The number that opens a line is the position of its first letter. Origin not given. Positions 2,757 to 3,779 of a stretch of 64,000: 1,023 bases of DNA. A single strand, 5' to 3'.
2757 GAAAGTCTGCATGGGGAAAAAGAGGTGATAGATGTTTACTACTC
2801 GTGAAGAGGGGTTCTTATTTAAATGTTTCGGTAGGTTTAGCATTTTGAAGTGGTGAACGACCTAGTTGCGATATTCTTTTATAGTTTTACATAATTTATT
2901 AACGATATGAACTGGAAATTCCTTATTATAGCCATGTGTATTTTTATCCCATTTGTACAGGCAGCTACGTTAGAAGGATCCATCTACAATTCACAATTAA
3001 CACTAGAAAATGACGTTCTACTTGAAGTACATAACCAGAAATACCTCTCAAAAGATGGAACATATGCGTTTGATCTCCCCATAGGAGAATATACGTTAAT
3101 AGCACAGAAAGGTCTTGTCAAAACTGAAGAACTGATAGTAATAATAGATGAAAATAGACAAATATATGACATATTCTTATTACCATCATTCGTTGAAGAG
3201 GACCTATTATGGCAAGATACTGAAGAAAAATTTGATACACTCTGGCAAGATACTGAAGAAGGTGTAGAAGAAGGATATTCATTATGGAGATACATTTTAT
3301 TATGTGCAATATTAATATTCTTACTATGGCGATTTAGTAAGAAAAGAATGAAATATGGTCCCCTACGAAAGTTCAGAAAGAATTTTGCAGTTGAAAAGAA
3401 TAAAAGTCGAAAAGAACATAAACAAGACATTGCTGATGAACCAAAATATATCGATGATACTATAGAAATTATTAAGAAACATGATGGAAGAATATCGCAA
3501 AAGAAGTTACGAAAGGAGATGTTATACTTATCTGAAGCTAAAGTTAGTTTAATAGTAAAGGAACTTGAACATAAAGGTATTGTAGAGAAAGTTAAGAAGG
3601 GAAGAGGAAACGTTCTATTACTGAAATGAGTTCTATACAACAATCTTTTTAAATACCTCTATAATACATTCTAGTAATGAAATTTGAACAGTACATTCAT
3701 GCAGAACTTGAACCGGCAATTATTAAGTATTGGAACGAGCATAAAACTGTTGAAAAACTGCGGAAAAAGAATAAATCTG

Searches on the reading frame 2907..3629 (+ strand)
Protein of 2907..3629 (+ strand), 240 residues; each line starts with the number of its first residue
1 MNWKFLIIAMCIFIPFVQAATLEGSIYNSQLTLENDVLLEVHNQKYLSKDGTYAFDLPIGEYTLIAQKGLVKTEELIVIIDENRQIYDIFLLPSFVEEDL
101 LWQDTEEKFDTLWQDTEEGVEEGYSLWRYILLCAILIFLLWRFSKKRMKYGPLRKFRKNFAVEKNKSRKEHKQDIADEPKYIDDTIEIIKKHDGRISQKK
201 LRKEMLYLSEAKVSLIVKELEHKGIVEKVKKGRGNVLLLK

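Call 100: search_protein_families(library=pfam, proteins=[window:2907-3629:+], max_evalue=0.1)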
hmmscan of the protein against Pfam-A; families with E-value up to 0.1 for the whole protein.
window:2907-3629:+ (240 aa): 5 families
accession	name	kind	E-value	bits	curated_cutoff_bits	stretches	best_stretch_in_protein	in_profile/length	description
PF24034.1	DUF7343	-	2.8e-14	53.1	27.6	1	184-239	7-61/62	Domain of unknown function (DUF7343)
PF01047.28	MarR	-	0.004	17.5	24.6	1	190-230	13-51/59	MarR family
PF13412.12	HTH_24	-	0.021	14.9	21.9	1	187-227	10-48/48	Winged helix-turn-helix DNA-binding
PF08427.15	ARMH3_C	-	0.033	14.4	27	1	152-219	120-189/231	Armadillo-like helical domain-containing protein 3, C-terminal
PF12802.13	MarR_2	-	0.047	14.3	27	1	186-229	11-53/61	MarR family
